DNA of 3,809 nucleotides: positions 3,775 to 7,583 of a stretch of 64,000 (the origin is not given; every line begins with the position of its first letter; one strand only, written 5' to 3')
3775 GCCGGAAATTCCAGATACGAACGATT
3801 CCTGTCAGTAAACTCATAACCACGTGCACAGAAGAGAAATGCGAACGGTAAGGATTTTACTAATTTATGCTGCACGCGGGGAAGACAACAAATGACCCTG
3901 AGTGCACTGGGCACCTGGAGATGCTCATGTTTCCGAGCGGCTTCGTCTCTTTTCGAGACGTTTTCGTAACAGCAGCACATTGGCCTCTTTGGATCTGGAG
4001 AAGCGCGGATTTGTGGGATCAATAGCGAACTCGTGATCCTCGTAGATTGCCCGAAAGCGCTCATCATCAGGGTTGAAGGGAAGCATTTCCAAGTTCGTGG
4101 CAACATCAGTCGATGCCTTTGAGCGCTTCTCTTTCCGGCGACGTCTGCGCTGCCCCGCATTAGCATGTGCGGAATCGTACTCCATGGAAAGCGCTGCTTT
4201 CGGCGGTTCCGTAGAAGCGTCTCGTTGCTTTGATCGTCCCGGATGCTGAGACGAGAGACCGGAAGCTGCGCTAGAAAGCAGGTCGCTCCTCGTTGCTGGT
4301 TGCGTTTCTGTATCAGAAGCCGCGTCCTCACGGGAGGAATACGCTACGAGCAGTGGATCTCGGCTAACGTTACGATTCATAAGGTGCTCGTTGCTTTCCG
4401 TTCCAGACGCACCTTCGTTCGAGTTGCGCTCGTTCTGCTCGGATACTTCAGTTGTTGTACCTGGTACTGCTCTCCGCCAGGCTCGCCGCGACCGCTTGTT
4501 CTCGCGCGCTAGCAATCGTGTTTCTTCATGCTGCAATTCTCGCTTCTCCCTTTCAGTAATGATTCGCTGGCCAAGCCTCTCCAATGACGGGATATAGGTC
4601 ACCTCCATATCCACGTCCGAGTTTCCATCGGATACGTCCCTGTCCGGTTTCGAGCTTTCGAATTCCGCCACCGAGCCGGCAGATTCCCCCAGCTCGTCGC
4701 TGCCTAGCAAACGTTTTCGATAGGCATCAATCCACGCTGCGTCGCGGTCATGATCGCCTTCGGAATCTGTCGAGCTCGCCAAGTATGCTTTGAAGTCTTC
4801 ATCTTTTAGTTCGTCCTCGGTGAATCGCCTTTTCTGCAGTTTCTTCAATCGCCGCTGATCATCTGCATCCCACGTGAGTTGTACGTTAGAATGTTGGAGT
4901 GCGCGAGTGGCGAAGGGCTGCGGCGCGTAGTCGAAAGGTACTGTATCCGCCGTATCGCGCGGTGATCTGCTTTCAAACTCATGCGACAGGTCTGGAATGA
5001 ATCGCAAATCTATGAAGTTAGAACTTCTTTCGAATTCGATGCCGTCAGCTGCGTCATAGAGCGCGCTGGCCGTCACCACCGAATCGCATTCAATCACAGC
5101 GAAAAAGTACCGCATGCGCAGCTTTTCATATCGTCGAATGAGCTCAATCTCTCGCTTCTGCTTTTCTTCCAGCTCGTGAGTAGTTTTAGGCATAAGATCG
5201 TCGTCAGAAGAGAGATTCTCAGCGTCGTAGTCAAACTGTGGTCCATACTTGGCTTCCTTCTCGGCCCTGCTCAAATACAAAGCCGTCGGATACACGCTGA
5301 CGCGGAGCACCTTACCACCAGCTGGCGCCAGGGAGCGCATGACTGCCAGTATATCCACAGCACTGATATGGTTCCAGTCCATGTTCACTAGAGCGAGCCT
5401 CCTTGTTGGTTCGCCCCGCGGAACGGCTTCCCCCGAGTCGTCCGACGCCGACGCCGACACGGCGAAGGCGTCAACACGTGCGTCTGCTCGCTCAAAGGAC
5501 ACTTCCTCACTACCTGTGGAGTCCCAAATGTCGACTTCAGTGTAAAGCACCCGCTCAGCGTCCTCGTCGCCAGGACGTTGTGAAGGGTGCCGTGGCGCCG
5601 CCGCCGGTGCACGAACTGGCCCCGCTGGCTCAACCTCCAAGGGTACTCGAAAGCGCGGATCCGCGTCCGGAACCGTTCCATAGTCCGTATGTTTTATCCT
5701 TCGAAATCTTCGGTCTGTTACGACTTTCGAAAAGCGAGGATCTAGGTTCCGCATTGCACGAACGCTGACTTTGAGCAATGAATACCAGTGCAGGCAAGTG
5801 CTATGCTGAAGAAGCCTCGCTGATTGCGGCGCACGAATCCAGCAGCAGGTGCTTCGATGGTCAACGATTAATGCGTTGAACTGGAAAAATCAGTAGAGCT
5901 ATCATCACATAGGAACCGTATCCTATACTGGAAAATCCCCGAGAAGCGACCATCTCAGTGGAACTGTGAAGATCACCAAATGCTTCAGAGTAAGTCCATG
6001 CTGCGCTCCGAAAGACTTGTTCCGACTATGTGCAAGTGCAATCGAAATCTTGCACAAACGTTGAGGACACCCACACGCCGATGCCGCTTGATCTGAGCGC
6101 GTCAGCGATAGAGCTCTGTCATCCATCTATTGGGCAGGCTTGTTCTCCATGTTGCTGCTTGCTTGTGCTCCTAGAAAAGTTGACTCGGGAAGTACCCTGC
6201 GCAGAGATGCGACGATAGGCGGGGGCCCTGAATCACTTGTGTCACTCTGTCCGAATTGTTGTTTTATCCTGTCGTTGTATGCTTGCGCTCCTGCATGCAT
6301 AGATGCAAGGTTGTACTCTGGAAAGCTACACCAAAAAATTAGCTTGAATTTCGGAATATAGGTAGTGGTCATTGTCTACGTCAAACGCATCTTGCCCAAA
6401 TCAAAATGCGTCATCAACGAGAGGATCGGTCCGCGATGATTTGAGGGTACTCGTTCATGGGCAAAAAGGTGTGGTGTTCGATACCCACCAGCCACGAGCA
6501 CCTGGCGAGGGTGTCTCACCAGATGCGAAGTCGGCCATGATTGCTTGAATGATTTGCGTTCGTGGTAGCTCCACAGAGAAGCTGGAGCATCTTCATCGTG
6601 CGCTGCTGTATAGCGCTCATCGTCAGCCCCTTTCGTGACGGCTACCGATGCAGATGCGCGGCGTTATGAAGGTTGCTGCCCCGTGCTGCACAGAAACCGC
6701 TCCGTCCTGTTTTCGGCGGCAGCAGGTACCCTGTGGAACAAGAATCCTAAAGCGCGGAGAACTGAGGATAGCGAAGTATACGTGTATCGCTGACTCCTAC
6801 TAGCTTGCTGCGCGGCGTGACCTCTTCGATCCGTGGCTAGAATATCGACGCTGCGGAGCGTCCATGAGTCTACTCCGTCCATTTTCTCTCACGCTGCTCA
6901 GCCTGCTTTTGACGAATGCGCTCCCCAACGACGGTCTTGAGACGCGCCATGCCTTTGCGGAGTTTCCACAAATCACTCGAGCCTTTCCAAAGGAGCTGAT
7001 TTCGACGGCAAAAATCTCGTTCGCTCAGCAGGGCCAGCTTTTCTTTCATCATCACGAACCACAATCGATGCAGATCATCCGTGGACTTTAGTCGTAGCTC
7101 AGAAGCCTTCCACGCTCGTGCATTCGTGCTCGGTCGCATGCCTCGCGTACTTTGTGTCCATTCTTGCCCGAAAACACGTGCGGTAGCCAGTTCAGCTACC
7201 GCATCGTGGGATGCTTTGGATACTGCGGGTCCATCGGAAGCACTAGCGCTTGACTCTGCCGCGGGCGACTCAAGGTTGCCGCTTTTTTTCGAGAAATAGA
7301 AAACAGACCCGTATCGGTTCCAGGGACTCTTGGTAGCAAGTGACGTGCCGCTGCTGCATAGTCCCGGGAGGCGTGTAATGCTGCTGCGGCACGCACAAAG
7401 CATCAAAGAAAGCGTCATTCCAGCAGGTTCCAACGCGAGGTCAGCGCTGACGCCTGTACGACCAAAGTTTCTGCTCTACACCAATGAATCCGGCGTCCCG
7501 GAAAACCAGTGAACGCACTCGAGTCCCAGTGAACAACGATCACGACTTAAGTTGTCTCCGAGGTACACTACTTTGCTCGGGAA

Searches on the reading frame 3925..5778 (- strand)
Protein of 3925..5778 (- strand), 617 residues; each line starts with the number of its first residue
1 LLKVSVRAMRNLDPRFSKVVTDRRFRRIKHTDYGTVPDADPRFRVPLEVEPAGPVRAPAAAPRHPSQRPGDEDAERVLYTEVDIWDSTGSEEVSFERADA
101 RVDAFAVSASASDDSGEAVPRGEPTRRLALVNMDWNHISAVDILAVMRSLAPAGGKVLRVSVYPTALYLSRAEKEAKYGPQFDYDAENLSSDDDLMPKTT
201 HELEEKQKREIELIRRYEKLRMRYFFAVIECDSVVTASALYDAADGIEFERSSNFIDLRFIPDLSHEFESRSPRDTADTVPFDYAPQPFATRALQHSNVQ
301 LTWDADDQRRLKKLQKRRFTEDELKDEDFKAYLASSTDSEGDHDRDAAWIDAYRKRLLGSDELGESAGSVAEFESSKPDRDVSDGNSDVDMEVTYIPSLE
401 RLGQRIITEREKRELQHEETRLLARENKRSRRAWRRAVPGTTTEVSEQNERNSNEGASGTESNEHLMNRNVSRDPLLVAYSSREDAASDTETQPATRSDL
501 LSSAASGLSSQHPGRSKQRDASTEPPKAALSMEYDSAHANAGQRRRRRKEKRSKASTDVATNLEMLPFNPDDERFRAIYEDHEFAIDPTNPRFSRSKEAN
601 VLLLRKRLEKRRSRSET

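Call 8: search_protein_families(library=pfam, proteins=[window:3925-5778:-])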
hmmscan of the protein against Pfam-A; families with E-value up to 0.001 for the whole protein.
window:3925-5778:- (617 aa): 2 families
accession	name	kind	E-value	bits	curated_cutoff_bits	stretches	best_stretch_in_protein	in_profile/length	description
PF25121.1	RRM_ESF1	-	6.5e-45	153.2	27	1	125-277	1-150/151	ESF1 RRM domain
PF08159.17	NUC153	-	3.4e-10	40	20.5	1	572-595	1-24/29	NUC153 domain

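Call 9: find_homologous_proteins(query=window:3925-5778:-)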
Query window:3925-5778:- (617 aa): 103 proteins with E <= 0.001 among 8000 candidates.
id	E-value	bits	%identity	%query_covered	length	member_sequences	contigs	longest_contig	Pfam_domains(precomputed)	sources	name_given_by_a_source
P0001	0.0e+0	1327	100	99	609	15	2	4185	PF08159.18,PF25121.1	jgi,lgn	jgi:hypothetical protein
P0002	5.7e-159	549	48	96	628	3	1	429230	PF08159.18,PF25121.1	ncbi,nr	ncbi:hypothetical protein CCYA_CCYA15G3961 [Cyanidiococcus yangmingshanensis]|nr:hypothetical protei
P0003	8.0e-103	363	66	37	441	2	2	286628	PF08159.18,PF25121.1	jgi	jgi:hypothetical protein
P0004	2.2e-81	292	38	80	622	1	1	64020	PF08159.18,PF25121.1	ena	-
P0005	6.7e-66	241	35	79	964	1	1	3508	PF08159.18,PF25121.1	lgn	-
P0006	9.4e-66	241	36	79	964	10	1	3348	PF08159.18,PF25121.1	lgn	-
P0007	1.5e-65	240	36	79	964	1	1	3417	PF08159.18,PF25121.1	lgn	-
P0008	1.8e-65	240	36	79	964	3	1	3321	PF08159.18,PF25121.1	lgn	-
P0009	9.7e-65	237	36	79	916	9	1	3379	PF08159.18,PF25121.1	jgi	jgi:hypothetical protein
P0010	7.2e-64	235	36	53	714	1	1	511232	PF08159.18,PF25121.1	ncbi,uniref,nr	ncbi:hypothetical protein BJ508DRAFT_360344 [Ascobolus immersus RN42]|uniref:Uncharacterized protein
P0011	1.6e-63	233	35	79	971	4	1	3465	PF08159.18,PF25121.1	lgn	-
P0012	7.2e-63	231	42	47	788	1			PF08159.18,PF25121.1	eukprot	eukprot:c28023_g4_i2 orf=345-2711(-)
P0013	1.3e-62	230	35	79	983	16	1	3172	PF08159.18,PF25121.1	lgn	-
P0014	2.4e-62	230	36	80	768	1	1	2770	PF08159.18,PF25121.1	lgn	-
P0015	6.1e-61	225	36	79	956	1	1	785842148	PF08159.18,PF25121.1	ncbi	ncbi:hypothetical protein KI387_025067, partial [Taxus chinensis]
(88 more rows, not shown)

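Call 15: find_encoding_contigs(protein=P0001, flank=10000, max_places=10)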
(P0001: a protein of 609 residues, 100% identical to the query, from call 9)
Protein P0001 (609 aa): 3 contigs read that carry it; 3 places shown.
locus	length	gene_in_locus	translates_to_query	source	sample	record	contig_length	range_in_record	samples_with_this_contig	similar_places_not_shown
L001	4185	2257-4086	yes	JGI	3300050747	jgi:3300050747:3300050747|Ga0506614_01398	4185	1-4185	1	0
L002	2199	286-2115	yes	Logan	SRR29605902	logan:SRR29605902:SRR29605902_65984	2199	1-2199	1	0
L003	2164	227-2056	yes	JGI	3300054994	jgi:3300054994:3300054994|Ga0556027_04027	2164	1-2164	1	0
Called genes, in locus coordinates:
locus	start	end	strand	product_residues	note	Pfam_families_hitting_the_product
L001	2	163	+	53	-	?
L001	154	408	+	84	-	-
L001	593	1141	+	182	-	PF06984:MRP-L47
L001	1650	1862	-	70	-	-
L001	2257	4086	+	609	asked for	PF25121:RRM_ESF1, PF08159:NUC153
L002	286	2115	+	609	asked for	PF25121:RRM_ESF1, PF08159:NUC153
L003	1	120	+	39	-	?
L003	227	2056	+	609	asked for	PF25121:RRM_ESF1, PF08159:NUC153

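Call 38: find_encoding_contigs(protein=P0003, flank=10000, max_places=4)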
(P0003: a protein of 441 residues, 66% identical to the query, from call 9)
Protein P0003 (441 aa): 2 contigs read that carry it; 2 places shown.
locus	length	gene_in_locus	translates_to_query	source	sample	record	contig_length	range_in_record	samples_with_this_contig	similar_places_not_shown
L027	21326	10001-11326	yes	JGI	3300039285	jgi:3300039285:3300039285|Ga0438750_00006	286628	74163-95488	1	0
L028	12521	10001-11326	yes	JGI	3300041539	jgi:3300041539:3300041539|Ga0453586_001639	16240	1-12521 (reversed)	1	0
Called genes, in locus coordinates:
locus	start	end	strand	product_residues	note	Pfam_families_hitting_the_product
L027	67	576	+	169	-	-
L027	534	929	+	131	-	-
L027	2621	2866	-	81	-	-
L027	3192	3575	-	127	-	-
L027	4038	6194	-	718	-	-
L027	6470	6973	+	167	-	-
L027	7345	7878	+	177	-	-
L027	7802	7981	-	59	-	-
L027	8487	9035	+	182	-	PF06984:MRP-L47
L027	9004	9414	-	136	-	-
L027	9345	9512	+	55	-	-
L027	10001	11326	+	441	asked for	PF25121:RRM_ESF1, PF08159:NUC153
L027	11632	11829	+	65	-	-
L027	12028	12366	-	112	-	PF03911:Sec61_beta (weak)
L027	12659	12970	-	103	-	-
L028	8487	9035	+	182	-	PF06984:MRP-L47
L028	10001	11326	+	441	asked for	PF25121:RRM_ESF1, PF08159:NUC153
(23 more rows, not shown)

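Call 39: find_encoding_contigs(protein=P0002, flank=10000, max_places=4)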
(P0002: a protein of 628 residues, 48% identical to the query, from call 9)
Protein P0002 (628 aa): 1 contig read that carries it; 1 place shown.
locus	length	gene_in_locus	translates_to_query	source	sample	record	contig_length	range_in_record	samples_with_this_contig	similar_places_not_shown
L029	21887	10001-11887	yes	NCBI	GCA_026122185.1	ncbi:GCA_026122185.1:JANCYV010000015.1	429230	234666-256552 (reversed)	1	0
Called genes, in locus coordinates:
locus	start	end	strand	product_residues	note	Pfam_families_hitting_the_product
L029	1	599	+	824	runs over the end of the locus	PF01424:R3H (weak)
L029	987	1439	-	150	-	PF00125:Histone, PF00808:CBFD_NFYB_HMF (weak), PF03847:TFIID_20kDa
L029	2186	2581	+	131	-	-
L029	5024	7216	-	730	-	-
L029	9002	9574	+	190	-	PF06984:MRP-L47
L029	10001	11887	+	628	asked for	PF25121:RRM_ESF1, PF08159:NUC153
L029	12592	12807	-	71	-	PF03911:Sec61_beta (weak)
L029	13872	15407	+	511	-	PF02005:TRM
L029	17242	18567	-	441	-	-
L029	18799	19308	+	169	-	-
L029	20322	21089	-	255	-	-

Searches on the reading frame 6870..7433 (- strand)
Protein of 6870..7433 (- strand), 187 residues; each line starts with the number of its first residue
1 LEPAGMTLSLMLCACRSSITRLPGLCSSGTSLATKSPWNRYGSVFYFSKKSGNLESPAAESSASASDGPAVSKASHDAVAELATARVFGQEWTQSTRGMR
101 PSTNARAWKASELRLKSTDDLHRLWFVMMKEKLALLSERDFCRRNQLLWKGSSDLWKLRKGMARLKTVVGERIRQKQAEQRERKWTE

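Call 13: search_protein_families(library=pfam, max_evalue=0.01, proteins=[window:6870-7433:-])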
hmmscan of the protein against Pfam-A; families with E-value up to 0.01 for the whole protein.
window:6870-7433:- (187 aa): 1 family
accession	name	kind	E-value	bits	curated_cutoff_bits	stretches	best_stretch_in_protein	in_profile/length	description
PF06984.18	MRP-L47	-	3.4e-17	62.8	27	1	104-172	19-87/87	Mitochondrial 39-S ribosomal protein L47 (MRP-L47)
